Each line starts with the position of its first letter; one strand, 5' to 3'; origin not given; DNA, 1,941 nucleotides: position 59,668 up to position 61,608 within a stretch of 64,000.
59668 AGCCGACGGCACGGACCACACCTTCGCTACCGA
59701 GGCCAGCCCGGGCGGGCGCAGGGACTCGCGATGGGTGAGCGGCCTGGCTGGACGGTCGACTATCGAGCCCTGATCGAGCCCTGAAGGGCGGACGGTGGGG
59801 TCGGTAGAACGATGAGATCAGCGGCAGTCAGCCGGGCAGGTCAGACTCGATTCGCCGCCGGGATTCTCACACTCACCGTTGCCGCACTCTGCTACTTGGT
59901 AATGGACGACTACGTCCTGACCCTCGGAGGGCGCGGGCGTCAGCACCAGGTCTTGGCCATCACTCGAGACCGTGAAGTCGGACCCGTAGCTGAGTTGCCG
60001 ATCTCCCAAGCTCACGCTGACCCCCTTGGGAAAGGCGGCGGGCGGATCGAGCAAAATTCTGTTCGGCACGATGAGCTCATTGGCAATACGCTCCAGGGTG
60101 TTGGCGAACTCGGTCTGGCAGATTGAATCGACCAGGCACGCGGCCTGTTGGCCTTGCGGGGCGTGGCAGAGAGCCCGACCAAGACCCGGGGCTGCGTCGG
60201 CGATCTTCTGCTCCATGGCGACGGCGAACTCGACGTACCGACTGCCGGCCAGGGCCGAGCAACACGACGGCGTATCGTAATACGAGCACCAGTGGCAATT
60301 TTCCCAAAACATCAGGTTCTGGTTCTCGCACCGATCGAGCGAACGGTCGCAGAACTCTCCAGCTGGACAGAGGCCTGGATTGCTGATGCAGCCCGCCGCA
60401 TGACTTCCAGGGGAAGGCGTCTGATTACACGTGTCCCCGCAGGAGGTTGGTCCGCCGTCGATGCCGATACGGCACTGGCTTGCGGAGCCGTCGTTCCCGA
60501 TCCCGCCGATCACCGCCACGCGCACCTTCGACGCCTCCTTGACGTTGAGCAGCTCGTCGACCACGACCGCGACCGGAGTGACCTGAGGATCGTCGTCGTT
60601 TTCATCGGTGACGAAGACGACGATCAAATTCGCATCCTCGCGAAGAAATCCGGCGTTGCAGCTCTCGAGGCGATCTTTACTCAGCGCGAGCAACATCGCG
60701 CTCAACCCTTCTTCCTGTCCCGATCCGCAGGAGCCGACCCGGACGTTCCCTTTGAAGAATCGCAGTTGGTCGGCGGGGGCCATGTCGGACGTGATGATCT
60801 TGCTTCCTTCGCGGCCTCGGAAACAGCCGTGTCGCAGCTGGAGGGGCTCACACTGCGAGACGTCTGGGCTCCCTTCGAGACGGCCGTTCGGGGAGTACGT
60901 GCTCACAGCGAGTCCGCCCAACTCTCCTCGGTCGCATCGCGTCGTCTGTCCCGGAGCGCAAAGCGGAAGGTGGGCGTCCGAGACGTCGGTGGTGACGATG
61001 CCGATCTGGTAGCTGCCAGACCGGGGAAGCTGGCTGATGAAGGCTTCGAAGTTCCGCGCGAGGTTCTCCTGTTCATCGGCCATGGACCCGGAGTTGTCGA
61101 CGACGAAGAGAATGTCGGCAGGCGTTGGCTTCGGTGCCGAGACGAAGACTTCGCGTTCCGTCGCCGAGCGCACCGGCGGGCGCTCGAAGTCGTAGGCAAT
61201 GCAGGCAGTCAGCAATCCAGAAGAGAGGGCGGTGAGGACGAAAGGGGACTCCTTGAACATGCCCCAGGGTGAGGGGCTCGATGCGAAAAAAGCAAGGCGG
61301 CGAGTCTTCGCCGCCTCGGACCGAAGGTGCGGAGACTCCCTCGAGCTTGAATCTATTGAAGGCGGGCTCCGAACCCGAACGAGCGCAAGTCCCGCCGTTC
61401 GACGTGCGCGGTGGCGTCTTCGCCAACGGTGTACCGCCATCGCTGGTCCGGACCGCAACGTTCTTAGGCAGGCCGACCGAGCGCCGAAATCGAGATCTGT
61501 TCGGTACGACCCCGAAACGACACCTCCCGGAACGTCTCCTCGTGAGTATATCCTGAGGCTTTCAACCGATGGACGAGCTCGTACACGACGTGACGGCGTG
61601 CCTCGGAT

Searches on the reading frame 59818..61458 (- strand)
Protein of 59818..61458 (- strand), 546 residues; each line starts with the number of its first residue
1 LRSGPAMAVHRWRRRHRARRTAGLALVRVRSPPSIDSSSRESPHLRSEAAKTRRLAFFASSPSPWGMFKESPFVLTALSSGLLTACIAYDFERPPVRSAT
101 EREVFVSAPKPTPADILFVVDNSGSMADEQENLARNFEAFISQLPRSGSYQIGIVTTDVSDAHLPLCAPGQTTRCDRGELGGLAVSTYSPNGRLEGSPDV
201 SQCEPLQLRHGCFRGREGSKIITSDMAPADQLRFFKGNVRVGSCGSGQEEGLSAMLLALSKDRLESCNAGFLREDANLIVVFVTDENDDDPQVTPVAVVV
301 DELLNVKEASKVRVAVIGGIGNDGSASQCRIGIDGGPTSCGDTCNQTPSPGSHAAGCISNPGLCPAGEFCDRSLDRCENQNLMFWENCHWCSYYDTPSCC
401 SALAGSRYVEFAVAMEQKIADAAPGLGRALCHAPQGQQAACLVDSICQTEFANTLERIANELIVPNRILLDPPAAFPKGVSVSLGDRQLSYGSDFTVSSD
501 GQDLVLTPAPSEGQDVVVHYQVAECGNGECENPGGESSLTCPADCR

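Call 3: search_protein_families(library=pfam, proteins=[window:59818-61458:-], max_evalue=0.1)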
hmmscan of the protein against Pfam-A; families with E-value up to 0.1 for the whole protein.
window:59818-61458:- (546 aa): 2 families
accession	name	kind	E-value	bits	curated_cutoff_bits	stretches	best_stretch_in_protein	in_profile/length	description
PF00092.34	VWA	-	6.4e-05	23.7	23.8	1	115-156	1-44/174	von Willebrand factor type A domain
PF13519.12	VWA_2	-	0.01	16.9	27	1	116-157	1-45/107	von Willebrand factor type A domain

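Call 7: search_protein_families(library=ncbifam, proteins=[window:59818-61458:-], max_evalue=0.1)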
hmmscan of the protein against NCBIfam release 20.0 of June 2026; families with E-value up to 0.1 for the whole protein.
window:59818-61458:- (546 aa): 4 families
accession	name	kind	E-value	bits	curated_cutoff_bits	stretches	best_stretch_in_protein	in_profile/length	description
NF052240.1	MIDASAdhsBdello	equivalog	2.8e-12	46.5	700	1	114-165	57-109/378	MIDAS family adhesin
NF033765.2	gliding_CglD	equivalog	5.7e-06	24.4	400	1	100-158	633-690/1124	adventurous gliding motility lipoprotein CglD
TIGR03436.1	acidobact_VWFA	subfamily_domain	0.054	13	81.25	1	107-158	60-110/324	VWA domain-containing protein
NF003711.0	PRK05325.2-3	equivalog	0.062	12.5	388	0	107-138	186-218/369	hypothetical protein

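Call 8: search_protein_families(library=padloc, proteins=[window:59818-61458:-], max_evalue=0.1)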
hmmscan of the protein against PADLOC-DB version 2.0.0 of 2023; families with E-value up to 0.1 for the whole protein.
window:59818-61458:- (546 aa): 0 families

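Call 11: find_homologous_proteins(query=window:59821-61260:-)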
Query seq(480 aa) (480 aa): 435 proteins with E <= 0.001 among 8000 candidates; the best 120 are listed.
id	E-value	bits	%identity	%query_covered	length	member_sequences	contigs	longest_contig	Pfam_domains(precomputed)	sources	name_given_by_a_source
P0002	0.0e+0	1101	100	100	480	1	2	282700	-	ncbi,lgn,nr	ncbi:MAG: VWA domain-containing protein [Deltaproteobacteria bacterium]|nr:VWA domain-containing pro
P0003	1.6e-197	675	63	96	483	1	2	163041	-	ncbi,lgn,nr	ncbi:MAG: VWA domain-containing protein [Deltaproteobacteria bacterium]|nr:VWA domain-containing pro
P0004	4.7e-188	644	61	96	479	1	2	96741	-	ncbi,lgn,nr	ncbi:MAG: VWA domain-containing protein [Deltaproteobacteria bacterium]|nr:VWA domain-containing pro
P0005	2.3e-107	378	45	96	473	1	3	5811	-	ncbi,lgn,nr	ncbi:VWA domain-containing protein [Myxococcota bacterium]|nr:VWA domain-containing protein [Myxococ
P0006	2.9e-107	378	46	93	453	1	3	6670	PF00092.35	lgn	-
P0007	4.4e-107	377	46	95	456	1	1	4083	-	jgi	jgi:hypothetical protein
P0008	1.1e-106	376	45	91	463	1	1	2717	-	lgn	-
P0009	1.4e-106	375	46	96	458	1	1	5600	-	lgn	-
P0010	4.2e-105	371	45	96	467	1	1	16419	-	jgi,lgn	jgi:hypothetical protein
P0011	2.8e-103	365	48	89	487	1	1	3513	PF00092.35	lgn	-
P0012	3.4e-102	361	47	92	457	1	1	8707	PF00092.35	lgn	-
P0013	1.9e-101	359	45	94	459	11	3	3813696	-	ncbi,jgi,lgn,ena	-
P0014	1.7e-100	355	46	91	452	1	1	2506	-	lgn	-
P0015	3.2e-100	354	45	92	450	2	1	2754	-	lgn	-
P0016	4.8e-100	354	44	92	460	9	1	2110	-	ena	-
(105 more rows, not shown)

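Call 13: find_encoding_contigs(protein=P0003, flank=10000, max_places=3)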
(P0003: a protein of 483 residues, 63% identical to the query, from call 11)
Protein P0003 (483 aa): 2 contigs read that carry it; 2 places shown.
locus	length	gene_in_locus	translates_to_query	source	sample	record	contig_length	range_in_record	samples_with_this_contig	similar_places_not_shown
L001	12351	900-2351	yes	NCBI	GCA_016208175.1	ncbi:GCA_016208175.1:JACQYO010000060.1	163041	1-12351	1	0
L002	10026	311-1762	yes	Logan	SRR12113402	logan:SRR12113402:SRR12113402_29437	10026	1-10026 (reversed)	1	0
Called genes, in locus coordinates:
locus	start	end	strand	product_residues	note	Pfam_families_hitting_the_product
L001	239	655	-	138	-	-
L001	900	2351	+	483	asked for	-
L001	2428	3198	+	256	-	PF00378:ECH_1, PF16113:ECH_2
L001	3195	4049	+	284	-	PF02737:3HCDH_N, PF00725:3HCDH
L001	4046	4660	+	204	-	PF01470:Peptidase_C15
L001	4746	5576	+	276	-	-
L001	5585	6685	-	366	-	PF04055:Radical_SAM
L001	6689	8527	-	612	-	PF00069:Pkinase, PF07714:PK_Tyr_Ser-Thr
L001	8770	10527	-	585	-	PF00069:Pkinase, PF07714:PK_Tyr_Ser-Thr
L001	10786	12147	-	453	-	-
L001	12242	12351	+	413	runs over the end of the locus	-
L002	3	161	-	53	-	?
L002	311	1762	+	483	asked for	-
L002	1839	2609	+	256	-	PF00378:ECH_1, PF16113:ECH_2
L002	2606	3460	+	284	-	PF02737:3HCDH_N, PF00725:3HCDH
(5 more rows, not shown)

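Call 14: find_encoding_contigs(protein=P0004, flank=10000, max_places=3)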
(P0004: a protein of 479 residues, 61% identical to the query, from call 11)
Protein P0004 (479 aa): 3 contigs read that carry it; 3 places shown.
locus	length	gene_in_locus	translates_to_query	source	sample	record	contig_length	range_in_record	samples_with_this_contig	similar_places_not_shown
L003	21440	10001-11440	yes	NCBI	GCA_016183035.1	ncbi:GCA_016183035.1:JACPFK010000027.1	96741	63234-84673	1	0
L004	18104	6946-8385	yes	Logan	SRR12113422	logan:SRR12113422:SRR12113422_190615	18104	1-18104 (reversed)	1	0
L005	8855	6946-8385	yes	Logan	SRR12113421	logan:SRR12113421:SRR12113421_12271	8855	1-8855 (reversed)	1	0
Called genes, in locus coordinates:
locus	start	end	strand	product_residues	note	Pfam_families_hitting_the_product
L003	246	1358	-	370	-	PF00515:TPR_1 (faint), PF13174:TPR_6 (faint)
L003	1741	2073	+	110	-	PF01322:Cytochrom_C_2 (weak)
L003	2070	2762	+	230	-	PF01135:PCMT, PF00398:RrnaAD, PF13847:Methyltransf_31, PF08241:Methyltransf_11 (weak), PF13649:Methyltransf_25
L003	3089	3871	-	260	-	-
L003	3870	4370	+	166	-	PF09335:VTT_dom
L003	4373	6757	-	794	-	-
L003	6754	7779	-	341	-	PF00069:Pkinase, PF07714:PK_Tyr_Ser-Thr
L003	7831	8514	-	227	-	-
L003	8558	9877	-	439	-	PF02403:Seryl_tRNA_N, PF00587:tRNA-synt_2b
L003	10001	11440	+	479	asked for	-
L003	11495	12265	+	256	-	PF00378:ECH_1, PF16113:ECH_2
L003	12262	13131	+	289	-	PF02737:3HCDH_N, PF00725:3HCDH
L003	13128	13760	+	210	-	PF01470:Peptidase_C15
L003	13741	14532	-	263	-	PF04055:Radical_SAM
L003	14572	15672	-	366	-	PF04055:Radical_SAM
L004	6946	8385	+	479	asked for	-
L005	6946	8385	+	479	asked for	-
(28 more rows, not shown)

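Call 33: predict_structure(alignment_id=A1)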
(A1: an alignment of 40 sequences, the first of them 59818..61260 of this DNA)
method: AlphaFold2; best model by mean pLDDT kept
length: 480 residues; sequences in the alignment: 40
mean_pLDDT: 87.0   pTM: 0.83
mean pLDDT of the five models: 87.0, 85.2, 83.9, 83.1, 82.8
residues with pLDDT >= 90: 308; 70-90: 111; 50-70: 25; < 50: 36
segments of 3 or more residues with pLDDT < 50: 1-12, 17-19, 22-24, 465-467, 469-471, 476-478
pLDDT, mean of each block of 10 residues (from residue 1): 41 49 51 71 82 94 95 91 94 87 88 90 79 91 93 93 96 91 94 92 96 98 93 98 98 94 95 94 95 94 95 94 92 95 98 93 92 95 96 88 87 92 93 90 80 81 50 48
secondary structure, 60 per line:
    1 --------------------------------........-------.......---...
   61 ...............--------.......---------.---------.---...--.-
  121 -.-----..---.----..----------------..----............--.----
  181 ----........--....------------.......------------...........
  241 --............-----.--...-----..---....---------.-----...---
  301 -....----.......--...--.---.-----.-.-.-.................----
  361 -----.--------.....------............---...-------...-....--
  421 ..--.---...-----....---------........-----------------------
elements in order: E33-40 E48-54 H58-75 E84-90 E114-116 H162-173 H185-192 H195-198 E211-217 H230-240 E246-254 E263-265 H276-279 E302-305 E310-313 H340-356 E375-379 H386-397 E401-403 E415-418 E429-431 E437-440 E450-457

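Call 38: fold_search(model_id=the predicted structure, library=pdb)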
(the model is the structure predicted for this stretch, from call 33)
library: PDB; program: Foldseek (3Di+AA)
matches with E <= 10: 774; with E <= 0.001: 103
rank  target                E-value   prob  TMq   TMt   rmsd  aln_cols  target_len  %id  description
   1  7w6b                  2.7e-07  1.00  0.30  0.21  12.6       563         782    9  Crystal Structure of PitA from pilus islet-2 of Streptococcus oralis (released 2022-06-01)
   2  2ww8                  5.9e-07  1.00  0.27  0.18  16.7       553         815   10  Structure of the pilus adhesin (RrgA) from Streptococcus pneumoniae (released 2010-01-19)
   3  8t2v_B                9.4e-07  1.00  0.29  0.21  12.8       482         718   11  Cryo-EM Structures of Full-length Integrin alphaIIbbeta3 in Native Lipids (released 2023-07-26)
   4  7la4_B                1.3e-06  1.00  0.28  0.35  12.5       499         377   10  Integrin AlphaIIbBeta3-PT25-2 Complex (released 2022-01-12)
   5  6v4p_B                1.5e-06  1.00  0.30  0.37  11.5       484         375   12  Structure of the integrin AlphaIIbBeta3-Abciximab complex (released 2020-02-05)
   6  3zdx_D                1.8e-06  1.00  0.30  0.31  10.6       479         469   11  Integrin alphaIIB beta3 headpiece and RGD peptide complex (released 2013-06-05)
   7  8xek_B                1.8e-06  1.00  0.28  0.28  14.5       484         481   12  Cryo-EM structure of integrin ITGAV/ITGB3 complex, conformation 2 (released 2024-12-18)
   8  3ze2_D                2.4e-06  1.00  0.30  0.37  11.9       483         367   10  Integrin alphaIIB beta3 headpiece and RGD peptide complex (released 2013-06-05)
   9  7usl_B                2.4e-06  1.00  0.28  0.21  14.9       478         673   10  Integrin alphaM/beta2 ectodomain in complex with adenylate cyclase toxin RTX751 and M1F5 Fab (released 2022-08-17)
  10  3ije_B                3.2e-06  1.00  0.30  0.22  11.7       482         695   11  Crystal structure of the complete integrin alhaVbeta3 ectodomain plus an Alpha/beta transmembrane fragment (released 2009-09-29)
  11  8xen_B                3.2e-06  1.00  0.29  0.25  11.7       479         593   12  Cryo-EM structure of integrin ITGAV/ITGB3 complex, conformation 4 (released 2024-12-18)
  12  9t5z_B                3.4e-06  1.00  0.31  0.39  12.3       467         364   10  Cryo-EM structure of alphaM/beta2:MEM148-Fab headpiece complex (without alphaM I-domain) (released 2026-03-25)
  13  8xf6_B                3.6e-06  1.00  0.32  0.32  12.2       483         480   10  Cryo-EM structure of integrin ITGAV, ITGB3 and Cilengitide TFA complex, conformation 2 (released 2024-12-18)
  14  8xel_B                4.1e-06  1.00  0.29  0.29  11.1       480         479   10  Cryo-EM structure of integrin ITGAV/ITGB3 complex, conformation 3 (released 2024-12-25)
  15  8vs6_B                4.3e-06  1.00  0.24  0.31  15.3       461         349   11  L-TGF-b3/avb8 (released 2024-09-11)
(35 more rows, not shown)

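Call 39: find_related_loci(query=A1, collection=genome_contigs, flank=8000)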
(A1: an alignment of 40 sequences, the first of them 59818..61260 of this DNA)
Query A1 (480 aa) in genome_contigs; peptide patterns used: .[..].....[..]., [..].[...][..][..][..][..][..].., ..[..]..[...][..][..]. (x = any residue, [..] = any of these).
598 stretches matched a pattern (row limit reached: there are more); 518 encode a relative of the query (tblastn E <= 1e-3); the best 80 are kept; 79 distinct loci.
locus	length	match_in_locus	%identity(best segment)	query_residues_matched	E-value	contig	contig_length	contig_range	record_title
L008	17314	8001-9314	45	15-454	2e-97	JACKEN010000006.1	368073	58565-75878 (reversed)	MAG: Deltaproteobacteria bacterium isolate HK-STAS-MYXO-34 HK-STAS-MYXO-34_6, whole genome shotgun sequence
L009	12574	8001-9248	43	5-418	4e-88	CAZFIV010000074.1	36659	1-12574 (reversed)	MAG TPA_asm: uncultured Myxococcales bacterium isolate SRP128890_co1_208 genome assembly, contig: NODE_1978_length_36659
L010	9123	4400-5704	41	17-458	6e-85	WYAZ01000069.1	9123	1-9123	MAG: Deltaproteobacteria bacterium isolate PRO2 k127_312593, whole genome shotgun sequence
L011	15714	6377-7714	39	20-456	2e-72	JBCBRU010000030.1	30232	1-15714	MAG: Myxococcota bacterium isolate J06636_7 k141_297689_length_30232_cov_19.8495, whole genome shotgun sequence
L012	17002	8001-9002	43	47-398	8e-70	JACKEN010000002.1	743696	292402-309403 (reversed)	MAG: Deltaproteobacteria bacterium isolate HK-STAS-MYXO-34 HK-STAS-MYXO-34_2, whole genome shotgun sequence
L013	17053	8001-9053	39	47-402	2e-57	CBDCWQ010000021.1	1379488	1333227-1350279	MAG: Myxococcota bacterium isolate 159d441a-5128-48e9-9a90-04660ad44008 genome assembly, contig: contig_21, whole genome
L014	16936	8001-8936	33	47-397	2e-49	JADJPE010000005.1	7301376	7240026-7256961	MAG: Deltaproteobacteria bacterium isolate Fred_18-Q3-R57-64_BATAC.308 tig01546525-10-72987380, whole genome shotgun seq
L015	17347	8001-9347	39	17-456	2e-77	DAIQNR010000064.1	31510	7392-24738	MAG TPA_asm: Myxococcota bacterium isolate CTOTU7342 NODE_1465_length_31510_cov_13.515975, whole genome shotgun sequence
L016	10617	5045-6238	29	14-407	9e-28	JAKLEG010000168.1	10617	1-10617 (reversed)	MAG: Myxococcota bacterium isolate RA.bin128 RA.bin128_168, whole genome shotgun sequence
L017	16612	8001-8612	34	20-289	5e-25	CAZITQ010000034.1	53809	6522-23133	MAG TPA_asm: uncultured Rickettsiales bacterium isolate binchicken_co141_528 genome assembly, contig: NODE_2558_length_5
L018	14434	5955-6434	38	46-255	1e-24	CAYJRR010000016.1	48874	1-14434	MAG TPA_asm: uncultured bacterium isolate ERP125453_co1_442 genome assembly, contig: NODE_500_length_48874_cov_6.978943,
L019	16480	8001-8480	36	37-258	2e-24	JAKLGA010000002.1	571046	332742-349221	MAG: Myxococcota bacterium isolate RA.bin29 RA.bin29_2, whole genome shotgun sequence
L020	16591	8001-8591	33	16-261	7e-24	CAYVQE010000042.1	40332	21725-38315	MAG TPA_asm: uncultured Myxococcales bacterium isolate SRP141376_co4_87 genome assembly, contig: NODE_1733_length_40332_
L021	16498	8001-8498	35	16-222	2e-23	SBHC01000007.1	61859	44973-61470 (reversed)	MAG: Deltaproteobacteria bacterium isolate M3003 scaffold_138_1, whole genome shotgun sequence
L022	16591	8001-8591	33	16-261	3e-23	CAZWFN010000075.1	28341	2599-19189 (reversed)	MAG TPA_asm: uncultured Myxococcales bacterium isolate SRP332253_co1_126 genome assembly, contig: NODE_2425_length_28341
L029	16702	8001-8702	34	12-222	2e-22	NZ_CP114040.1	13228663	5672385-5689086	Nannocystis punicea strain FL3 chromosome, complete genome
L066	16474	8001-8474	36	49-222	3e-18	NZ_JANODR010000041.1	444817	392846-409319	MAG: Archangium sp. isolate VAR_17_metabat_108 VAR_17_k141_3001615, whole genome shotgun sequence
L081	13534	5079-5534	33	45-222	1e-17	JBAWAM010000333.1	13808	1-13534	MAG: Myxococcaceae bacterium isolate MFD05674_ilm_asm_bin19 k127_288230, whole genome shotgun sequence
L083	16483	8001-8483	34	44-222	2e-17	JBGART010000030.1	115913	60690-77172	MAG: Myxococcaceae bacterium isolate MAG_MBR_H10.11 MBRH10-11_opera_contig_726, whole genome shotgun sequence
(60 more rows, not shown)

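Call 42: search_protein_families(library=ncbifam, proteins=[L083:7863-9074:+, L081:4938-6125:+, L066:7860-9077:+, L029:7962-9638:+, window:59818-61260:-], max_evalue=0.01)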
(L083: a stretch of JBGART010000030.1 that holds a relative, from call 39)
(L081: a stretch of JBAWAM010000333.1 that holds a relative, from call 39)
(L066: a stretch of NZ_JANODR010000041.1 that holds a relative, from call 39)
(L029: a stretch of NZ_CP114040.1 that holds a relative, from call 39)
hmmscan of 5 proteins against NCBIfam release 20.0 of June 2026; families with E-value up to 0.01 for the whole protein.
L083:7863-9074:+ (404 aa): 2 families
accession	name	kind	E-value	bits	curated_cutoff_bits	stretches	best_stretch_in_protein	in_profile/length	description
NF033765.2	gliding_CglD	equivalog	3.4e-11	41.7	400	1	20-212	616-802/1124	adventurous gliding motility lipoprotein CglD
NF052240.1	MIDASAdhsBdello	equivalog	1.3e-07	31.2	700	1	50-107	56-112/378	MIDAS family adhesin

L081:4938-6125:+ (396 aa): 2 families
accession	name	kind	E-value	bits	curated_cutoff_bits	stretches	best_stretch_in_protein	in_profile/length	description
NF033765.2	gliding_CglD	equivalog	7.8e-10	37.2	400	1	46-204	640-802/1124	adventurous gliding motility lipoprotein CglD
NF052240.1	MIDASAdhsBdello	equivalog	3e-07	29.9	700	1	47-104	53-107/378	MIDAS family adhesin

L066:7860-9077:+ (406 aa): 2 families
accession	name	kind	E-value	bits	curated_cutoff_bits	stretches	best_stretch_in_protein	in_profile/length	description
NF033765.2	gliding_CglD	equivalog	2.4e-10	38.9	400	1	36-208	634-800/1124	adventurous gliding motility lipoprotein CglD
NF052240.1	MIDASAdhsBdello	equivalog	3.2e-05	23.3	700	1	45-96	55-103/378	MIDAS family adhesin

L029:7962-9638:+ (559 aa): 2 families
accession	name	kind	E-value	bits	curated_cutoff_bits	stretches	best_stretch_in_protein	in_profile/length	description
NF052240.1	MIDASAdhsBdello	equivalog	2e-12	47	700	1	49-126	56-134/378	MIDAS family adhesin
NF033765.2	gliding_CglD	equivalog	1.8e-05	22.7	400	1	35-96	633-689/1124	adventurous gliding motility lipoprotein CglD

window:59818-61260:- (480 aa): 2 families
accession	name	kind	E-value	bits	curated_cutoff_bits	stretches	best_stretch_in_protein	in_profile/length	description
NF052240.1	MIDASAdhsBdello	equivalog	1.9e-12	47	700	1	48-99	57-109/378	MIDAS family adhesin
NF033765.2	gliding_CglD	equivalog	2.9e-06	25.4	400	1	35-92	634-690/1124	adventurous gliding motility lipoprotein CglD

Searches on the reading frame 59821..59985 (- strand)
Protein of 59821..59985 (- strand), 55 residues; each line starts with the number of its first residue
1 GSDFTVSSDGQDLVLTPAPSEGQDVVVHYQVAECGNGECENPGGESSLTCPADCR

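Call 70: search_protein_families(library=ncbifam, proteins=[window:59821-59985:-], max_evalue=10)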
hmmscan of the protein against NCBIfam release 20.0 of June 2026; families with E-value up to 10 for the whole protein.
seq(55 aa): 1 family
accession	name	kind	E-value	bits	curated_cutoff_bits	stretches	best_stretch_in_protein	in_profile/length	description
NF003124.0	PRK04043.1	equivalog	0.32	9.8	428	1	6-27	240-261/419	Tol-Pal system protein TolB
